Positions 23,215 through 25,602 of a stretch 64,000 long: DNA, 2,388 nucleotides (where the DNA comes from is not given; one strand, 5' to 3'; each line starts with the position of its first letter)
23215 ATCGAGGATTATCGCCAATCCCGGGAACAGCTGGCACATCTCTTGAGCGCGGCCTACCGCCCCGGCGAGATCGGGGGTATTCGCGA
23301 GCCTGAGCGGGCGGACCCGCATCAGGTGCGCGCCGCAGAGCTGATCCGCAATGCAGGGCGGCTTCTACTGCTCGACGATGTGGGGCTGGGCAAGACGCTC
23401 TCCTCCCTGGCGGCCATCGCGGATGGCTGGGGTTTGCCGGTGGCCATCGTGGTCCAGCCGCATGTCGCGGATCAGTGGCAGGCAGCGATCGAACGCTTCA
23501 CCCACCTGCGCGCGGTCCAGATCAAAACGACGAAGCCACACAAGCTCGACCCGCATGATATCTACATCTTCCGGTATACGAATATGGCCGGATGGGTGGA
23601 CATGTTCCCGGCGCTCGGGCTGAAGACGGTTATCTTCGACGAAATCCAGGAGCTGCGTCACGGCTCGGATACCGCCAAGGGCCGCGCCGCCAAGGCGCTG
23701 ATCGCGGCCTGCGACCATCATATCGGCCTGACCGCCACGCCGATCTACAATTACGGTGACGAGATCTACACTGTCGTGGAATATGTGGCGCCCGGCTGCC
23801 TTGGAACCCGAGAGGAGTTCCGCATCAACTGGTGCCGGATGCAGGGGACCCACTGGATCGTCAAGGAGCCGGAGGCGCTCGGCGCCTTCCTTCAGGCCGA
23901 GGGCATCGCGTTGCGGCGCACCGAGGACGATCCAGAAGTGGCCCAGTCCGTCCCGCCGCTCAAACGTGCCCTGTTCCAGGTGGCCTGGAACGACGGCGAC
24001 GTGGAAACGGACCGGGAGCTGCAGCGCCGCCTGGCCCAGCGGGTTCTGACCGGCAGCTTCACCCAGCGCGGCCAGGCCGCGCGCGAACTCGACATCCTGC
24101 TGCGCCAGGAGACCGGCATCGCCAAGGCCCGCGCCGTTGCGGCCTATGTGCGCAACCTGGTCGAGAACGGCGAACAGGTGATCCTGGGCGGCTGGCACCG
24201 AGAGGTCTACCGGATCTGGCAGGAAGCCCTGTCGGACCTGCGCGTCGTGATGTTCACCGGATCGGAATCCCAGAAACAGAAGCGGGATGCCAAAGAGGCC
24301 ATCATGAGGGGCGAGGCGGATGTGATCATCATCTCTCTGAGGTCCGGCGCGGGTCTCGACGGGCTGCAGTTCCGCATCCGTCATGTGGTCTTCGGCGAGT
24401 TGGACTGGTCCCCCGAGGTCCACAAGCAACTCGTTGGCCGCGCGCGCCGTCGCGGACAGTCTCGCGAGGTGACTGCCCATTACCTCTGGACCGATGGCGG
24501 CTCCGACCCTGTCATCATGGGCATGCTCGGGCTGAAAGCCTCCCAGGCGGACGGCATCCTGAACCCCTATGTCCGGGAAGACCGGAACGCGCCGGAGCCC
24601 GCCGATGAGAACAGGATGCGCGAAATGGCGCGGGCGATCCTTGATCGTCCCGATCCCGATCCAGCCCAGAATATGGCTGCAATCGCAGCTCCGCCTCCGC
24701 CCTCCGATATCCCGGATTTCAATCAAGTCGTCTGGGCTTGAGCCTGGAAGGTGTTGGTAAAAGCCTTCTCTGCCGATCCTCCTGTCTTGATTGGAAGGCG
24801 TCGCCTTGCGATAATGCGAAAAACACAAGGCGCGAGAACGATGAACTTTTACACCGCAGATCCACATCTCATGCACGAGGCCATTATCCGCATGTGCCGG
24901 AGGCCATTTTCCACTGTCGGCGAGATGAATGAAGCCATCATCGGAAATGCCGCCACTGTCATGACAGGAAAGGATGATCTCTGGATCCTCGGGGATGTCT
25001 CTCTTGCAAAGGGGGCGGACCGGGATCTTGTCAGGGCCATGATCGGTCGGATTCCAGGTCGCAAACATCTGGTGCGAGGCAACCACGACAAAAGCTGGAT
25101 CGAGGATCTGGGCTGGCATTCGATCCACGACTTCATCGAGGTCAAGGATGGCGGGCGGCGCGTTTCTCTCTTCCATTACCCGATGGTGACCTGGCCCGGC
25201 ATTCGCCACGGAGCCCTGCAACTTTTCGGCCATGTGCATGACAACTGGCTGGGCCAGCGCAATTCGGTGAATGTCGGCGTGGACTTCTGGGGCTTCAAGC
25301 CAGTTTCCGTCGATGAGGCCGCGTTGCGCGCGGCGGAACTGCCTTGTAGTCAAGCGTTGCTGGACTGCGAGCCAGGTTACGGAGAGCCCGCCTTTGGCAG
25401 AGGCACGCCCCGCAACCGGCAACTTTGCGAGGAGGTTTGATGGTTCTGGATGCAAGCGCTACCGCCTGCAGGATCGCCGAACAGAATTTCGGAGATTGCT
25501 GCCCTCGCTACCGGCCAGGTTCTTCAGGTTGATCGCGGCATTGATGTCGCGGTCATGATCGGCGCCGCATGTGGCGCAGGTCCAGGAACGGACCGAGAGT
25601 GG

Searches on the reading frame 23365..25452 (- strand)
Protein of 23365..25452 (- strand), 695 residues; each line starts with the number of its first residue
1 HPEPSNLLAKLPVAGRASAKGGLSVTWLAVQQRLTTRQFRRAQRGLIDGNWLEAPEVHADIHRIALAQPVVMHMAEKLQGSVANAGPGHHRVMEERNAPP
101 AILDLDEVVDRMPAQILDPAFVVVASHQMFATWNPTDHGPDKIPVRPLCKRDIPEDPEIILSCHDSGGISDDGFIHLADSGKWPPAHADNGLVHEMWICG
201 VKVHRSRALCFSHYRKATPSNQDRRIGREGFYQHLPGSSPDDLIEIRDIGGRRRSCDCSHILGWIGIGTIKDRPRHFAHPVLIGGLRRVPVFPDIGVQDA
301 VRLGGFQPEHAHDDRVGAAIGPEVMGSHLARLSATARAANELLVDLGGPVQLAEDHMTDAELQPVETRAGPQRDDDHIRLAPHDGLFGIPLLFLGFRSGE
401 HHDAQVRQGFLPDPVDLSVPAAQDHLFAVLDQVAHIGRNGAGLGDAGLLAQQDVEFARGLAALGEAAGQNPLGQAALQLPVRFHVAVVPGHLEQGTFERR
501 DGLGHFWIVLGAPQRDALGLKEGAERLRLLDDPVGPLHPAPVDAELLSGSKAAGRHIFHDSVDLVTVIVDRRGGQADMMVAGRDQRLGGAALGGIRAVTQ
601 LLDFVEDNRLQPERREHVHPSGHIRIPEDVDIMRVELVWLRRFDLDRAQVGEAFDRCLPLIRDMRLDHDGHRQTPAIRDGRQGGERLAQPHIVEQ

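Call 32: search_protein_families(library=pfam, alignment_id=A1, max_evalue=0.01)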
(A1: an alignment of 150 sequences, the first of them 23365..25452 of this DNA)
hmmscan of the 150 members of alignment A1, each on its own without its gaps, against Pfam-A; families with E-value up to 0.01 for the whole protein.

A. member 1, window:23365-25452:- (695 aa): 0 families

B. families by the number of members that match (of 150 scanned): 16 families
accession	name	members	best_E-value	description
PF00579.31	tRNA-synt_1b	1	1.2e-73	tRNA synthetases class I (W and Y)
PF01027.25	Bax1-I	1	1.5e-44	Inhibitor of apoptosis-promoting Bax1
PF01885.22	PTS_2-RNA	1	2e-42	RNA 2'-phosphotransferase, Tpt1 / KptA family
PF01797.21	Y1_Tnp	1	8.6e-35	Transposase IS200 like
PF00565.23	SNase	1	1.7e-12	Staphylococcal nuclease homologue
PF13589.12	HATPase_c_3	1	1.3e-11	Histidine kinase-, DNA gyrase B-, and HSP90-like ATPase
PF01981.21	PTH2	1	6.9e-10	Peptidyl-tRNA hydrolase PTH2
PF00149.33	Metallophos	1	1.4e-07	Calcineurin-like phosphoesterase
PF19800.4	DUF6283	1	1.6e-07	Family of unknown function (DUF6283)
PF18760.7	ART-PolyVal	1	3.1e-05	ADP-Ribosyltransferase in polyvalent proteins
PF02518.31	HATPase_c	1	4.5e-05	Histidine kinase-, DNA gyrase B-, and HSP90-like ATPase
PF13508.13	Acetyltransf_7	1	0.00034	Acetyltransferase (GNAT) domain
PF14542.12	Acetyltransf_CG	1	0.00057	GCN5-related N-acetyl-transferase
PF13275.11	S4_2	1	0.0035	S4 domain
PF01863.23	YgjP-like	1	0.0047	YgjP-like, metallopeptidase domain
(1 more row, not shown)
